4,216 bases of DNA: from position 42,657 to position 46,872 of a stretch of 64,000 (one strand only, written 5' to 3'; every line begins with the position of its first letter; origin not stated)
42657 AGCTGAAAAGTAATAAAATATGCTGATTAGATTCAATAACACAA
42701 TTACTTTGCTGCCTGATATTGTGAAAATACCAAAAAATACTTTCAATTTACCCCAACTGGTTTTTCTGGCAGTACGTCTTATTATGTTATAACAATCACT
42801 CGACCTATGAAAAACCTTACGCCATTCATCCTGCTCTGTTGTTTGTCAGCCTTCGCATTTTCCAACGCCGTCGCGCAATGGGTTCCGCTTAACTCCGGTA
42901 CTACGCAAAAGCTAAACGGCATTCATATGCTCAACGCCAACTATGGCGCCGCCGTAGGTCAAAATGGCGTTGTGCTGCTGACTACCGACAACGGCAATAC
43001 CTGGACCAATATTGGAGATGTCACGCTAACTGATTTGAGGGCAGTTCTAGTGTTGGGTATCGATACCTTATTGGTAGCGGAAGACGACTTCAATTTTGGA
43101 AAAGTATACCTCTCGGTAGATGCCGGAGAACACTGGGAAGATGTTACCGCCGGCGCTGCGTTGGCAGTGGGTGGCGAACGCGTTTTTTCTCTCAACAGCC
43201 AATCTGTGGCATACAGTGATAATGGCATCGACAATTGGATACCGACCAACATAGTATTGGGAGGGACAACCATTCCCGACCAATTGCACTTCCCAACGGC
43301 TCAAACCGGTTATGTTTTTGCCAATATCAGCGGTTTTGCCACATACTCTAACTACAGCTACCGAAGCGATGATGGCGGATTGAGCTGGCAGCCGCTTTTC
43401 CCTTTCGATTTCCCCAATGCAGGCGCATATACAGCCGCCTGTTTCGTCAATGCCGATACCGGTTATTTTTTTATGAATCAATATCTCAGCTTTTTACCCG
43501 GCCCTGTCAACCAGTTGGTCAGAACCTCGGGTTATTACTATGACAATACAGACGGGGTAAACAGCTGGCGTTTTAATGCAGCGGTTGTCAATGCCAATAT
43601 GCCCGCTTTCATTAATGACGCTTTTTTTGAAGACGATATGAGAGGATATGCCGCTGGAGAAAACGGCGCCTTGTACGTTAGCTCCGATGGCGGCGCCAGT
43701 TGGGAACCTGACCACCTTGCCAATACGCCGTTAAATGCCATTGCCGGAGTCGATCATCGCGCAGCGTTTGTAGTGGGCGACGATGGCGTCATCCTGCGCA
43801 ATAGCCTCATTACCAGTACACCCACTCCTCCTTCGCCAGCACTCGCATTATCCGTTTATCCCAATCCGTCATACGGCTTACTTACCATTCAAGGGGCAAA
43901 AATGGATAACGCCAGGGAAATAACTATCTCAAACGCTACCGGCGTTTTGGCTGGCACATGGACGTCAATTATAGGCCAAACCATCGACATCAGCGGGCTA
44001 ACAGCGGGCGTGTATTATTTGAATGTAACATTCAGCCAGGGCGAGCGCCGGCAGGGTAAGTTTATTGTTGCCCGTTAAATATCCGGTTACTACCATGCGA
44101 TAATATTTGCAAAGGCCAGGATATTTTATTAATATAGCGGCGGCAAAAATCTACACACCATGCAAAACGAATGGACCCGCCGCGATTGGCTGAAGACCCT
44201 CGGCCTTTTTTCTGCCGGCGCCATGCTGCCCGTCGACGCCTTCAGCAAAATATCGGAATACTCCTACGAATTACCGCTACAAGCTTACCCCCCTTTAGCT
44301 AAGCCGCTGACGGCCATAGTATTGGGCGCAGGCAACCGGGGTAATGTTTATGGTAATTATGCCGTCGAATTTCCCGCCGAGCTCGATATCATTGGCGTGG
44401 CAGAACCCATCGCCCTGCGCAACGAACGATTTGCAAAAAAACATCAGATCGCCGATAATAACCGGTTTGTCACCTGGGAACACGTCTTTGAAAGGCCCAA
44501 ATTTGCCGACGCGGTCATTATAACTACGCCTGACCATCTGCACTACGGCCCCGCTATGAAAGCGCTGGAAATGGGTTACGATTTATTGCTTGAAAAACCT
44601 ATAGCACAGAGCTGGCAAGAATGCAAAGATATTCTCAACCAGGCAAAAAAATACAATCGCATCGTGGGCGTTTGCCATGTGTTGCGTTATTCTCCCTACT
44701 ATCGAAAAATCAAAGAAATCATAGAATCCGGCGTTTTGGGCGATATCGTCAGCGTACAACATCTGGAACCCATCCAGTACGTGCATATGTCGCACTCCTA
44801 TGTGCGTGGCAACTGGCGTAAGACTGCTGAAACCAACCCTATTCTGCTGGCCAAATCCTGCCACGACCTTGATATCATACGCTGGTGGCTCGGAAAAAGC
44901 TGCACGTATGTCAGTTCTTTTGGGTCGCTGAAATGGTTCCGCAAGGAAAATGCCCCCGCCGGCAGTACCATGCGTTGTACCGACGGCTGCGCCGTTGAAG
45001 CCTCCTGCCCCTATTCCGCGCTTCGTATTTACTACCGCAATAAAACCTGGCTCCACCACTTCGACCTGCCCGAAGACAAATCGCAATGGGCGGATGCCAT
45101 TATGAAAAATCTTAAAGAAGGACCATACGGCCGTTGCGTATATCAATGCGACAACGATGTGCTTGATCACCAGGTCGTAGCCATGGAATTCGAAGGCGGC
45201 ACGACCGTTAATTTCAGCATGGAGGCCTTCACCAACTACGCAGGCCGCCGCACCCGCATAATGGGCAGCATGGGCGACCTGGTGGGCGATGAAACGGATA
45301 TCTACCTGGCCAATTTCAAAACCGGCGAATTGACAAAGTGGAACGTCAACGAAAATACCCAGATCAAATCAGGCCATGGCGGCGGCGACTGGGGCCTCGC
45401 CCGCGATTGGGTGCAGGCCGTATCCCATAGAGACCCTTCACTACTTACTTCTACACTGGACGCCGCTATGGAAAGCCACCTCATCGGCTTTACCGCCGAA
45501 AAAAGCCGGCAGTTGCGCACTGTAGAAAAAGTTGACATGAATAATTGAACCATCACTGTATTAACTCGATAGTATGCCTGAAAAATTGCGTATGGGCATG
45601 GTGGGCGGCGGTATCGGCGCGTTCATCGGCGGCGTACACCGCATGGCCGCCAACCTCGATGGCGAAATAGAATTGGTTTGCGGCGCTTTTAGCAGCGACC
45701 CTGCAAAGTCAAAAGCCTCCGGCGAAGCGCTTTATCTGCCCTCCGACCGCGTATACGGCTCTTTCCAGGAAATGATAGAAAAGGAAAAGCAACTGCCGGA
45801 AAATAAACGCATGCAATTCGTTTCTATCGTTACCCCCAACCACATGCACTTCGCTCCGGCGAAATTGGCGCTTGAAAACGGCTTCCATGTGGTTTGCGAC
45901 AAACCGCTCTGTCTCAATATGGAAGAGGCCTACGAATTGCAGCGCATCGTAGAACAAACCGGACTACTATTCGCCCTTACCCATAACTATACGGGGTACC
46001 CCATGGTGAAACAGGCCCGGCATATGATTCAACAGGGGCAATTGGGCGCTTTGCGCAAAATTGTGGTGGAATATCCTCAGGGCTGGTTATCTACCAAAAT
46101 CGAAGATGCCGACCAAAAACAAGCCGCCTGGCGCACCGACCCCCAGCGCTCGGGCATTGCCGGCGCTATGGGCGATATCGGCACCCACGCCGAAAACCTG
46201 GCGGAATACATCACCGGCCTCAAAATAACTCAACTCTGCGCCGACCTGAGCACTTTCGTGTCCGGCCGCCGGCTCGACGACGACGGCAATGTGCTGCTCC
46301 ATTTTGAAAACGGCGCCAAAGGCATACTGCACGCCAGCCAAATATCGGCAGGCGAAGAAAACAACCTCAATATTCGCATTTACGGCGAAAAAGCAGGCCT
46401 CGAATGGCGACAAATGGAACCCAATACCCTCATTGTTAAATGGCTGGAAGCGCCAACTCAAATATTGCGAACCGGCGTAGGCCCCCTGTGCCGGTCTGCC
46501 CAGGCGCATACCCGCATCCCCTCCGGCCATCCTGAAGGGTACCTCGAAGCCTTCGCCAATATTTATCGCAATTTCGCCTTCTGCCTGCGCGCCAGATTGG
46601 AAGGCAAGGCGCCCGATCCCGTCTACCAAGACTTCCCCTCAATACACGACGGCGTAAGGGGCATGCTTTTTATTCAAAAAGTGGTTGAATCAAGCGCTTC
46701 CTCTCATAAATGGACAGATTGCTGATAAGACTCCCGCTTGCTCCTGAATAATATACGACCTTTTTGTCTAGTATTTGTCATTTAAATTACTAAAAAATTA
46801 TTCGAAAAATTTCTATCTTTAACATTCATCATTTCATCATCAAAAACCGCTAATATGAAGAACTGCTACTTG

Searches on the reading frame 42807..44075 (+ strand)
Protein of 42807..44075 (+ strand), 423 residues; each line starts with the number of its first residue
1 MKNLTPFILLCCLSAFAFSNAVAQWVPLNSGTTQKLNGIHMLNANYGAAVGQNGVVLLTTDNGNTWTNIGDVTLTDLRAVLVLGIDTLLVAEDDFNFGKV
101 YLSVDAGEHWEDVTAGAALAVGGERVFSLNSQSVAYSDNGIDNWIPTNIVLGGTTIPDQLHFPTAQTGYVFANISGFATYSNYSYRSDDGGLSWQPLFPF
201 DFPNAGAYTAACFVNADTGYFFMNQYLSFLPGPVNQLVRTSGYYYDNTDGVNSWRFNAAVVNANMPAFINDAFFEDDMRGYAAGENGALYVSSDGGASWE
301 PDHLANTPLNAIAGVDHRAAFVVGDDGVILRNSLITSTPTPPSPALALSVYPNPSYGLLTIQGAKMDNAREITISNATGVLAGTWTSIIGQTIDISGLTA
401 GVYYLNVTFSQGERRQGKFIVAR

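Call 9: search_protein_families(library=pfam, proteins=[window:42807-44075:+], max_evalue=0.001)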
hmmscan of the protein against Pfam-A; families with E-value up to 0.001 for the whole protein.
window:42807-44075:+ (423 aa): 6 families
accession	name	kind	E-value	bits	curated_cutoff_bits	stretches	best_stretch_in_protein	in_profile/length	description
PF14870.12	PSII_BNR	-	8.6e-15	55.2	27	2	248-331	216-301/303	Photosynthesis system II assembly factor YCF48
PF18962.6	Por_Secre_tail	-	6.3e-09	36.4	27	1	350-421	1-75/75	Secretion system C-terminal sorting domain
PF02012.26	BNR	-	4.1e-08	32.5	27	0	185-196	1-12/12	BNR/Asp-box repeat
PF15902.12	Sortilin-Vps10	-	7.4e-05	22.1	33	0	38-114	359-435/446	Sortilin, neurotensin receptor 3,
PF13088.12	BNR_2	-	0.00057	19.8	31.4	0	181-225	185-229/277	BNR repeat-like domain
PF00754.31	F5_F8_type_C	-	0.00077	20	28.2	0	20-71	31-82/127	F5/8 type C domain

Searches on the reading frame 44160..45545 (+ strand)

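Call 9: search_protein_families(library=pfam, proteins=[window:44160-45545:+], max_evalue=0.001)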
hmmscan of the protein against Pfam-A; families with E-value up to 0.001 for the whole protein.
window:44160-45545:+ (462 aa): 3 families
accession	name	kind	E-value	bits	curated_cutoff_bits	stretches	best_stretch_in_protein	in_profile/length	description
PF01408.29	GFO_IDH_MocA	-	9.1e-19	68.8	24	1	53-172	4-119/120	Oxidoreductase family, NAD-binding Rossmann fold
PF22725.1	GFO_IDH_MocA_C3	-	2.1e-13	50.8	27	1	181-283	1-102/124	GFO/IDH/MocA C-terminal domain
PF02894.22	GFO_IDH_MocA_C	-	2.1e-12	47.8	22.9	1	185-439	1-199/218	Oxidoreductase family, C-terminal alpha/beta domain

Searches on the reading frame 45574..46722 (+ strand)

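Call 9: search_protein_families(library=pfam, proteins=[window:45574-46722:+], max_evalue=0.001)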
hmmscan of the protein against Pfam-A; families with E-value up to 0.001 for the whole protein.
window:45574-46722:+ (383 aa): 3 families
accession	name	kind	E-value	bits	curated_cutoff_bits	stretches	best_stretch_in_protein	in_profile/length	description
PF22725.1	GFO_IDH_MocA_C3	-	2.2e-27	95.9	27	1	145-276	1-123/124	GFO/IDH/MocA C-terminal domain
PF01408.29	GFO_IDH_MocA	-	3.9e-17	63.5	24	1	6-135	2-118/120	Oxidoreductase family, NAD-binding Rossmann fold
PF02894.22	GFO_IDH_MocA_C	-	5.9e-12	46.3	22.9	1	150-379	2-215/218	Oxidoreductase family, C-terminal alpha/beta domain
